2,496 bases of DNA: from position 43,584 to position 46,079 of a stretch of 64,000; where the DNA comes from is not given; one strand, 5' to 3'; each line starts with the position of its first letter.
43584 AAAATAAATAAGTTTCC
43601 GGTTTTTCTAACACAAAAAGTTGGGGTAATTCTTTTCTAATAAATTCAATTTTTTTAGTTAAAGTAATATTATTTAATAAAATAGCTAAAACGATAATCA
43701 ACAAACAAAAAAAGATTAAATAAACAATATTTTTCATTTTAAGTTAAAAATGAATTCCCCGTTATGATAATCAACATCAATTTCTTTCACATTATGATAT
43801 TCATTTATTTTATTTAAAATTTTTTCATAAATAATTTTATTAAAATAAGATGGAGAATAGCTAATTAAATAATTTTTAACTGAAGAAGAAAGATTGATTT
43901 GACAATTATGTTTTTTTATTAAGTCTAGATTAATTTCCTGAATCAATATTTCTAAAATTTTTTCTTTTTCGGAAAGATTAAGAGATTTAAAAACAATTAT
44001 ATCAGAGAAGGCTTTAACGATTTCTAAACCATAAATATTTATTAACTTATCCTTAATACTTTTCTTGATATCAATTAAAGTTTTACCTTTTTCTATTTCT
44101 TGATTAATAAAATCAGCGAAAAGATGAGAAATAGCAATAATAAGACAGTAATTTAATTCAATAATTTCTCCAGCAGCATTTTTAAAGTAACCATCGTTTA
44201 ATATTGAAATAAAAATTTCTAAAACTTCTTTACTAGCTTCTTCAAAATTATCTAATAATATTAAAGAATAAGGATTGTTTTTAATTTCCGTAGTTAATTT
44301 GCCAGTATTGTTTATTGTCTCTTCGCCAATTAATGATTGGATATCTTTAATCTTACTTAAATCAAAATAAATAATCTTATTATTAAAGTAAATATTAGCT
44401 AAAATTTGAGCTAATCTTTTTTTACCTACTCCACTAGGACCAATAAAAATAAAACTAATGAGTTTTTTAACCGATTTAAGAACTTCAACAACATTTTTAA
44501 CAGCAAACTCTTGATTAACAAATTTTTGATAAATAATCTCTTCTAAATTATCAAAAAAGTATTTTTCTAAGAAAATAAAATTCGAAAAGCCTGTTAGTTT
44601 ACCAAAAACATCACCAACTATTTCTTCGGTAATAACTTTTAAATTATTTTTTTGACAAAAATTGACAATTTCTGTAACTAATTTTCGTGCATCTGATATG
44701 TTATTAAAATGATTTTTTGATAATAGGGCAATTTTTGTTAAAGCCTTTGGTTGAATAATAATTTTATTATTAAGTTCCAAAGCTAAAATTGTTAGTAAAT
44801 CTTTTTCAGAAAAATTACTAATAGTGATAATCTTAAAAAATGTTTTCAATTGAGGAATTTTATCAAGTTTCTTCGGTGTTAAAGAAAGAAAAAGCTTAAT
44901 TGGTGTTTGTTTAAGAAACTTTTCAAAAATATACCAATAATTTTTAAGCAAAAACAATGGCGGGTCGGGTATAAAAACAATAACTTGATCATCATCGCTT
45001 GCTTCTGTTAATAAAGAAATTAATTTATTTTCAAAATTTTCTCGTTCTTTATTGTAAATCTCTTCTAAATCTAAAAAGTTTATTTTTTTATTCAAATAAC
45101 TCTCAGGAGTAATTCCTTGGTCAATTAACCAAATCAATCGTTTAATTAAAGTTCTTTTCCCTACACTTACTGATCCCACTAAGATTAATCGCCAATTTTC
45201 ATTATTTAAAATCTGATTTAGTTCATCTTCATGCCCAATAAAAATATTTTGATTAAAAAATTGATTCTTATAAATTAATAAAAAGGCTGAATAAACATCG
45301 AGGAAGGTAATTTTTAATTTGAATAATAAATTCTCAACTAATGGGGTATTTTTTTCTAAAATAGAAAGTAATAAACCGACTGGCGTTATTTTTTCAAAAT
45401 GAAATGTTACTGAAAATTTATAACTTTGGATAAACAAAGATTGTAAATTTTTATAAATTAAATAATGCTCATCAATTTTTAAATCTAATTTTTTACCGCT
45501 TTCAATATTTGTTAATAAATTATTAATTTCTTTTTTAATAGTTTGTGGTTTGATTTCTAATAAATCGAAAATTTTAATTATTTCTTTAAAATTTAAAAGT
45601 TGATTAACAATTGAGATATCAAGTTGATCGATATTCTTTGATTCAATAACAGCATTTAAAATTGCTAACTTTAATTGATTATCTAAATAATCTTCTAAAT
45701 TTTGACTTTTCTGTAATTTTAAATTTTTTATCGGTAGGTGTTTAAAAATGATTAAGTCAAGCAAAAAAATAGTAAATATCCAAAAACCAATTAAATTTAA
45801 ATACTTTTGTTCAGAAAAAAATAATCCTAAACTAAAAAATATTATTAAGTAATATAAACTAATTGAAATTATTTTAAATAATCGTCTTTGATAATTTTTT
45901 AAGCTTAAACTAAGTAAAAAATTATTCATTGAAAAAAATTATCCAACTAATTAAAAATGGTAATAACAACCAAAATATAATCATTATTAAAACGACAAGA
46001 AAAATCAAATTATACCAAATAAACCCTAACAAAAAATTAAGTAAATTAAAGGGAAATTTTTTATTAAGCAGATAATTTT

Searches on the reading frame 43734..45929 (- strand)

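Call 6: search_protein_families(library=pfam, proteins=[window:43734-45929:-], max_evalue=0.001)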
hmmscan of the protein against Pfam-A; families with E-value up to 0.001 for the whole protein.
window:43734-45929:- (731 aa): 4 families
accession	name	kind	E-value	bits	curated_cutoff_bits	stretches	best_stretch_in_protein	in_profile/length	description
PF07724.20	AAA_2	-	3.7e-18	66.5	27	1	489-629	2-151/166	AAA domain (Cdc48 subfamily)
PF07728.20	AAA_5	-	5.6e-10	39.8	22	1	493-588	2-102/139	AAA domain (dynein-related subfamily)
PF20720.3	nSTAND3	-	1.3e-06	28.7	27.2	0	482-536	9-63/155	Novel STAND NTPase 3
PF00004.35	AAA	-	8.2e-06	26.7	21.2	0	494-568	2-72/131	ATPase family associated with various cellular activities (AAA)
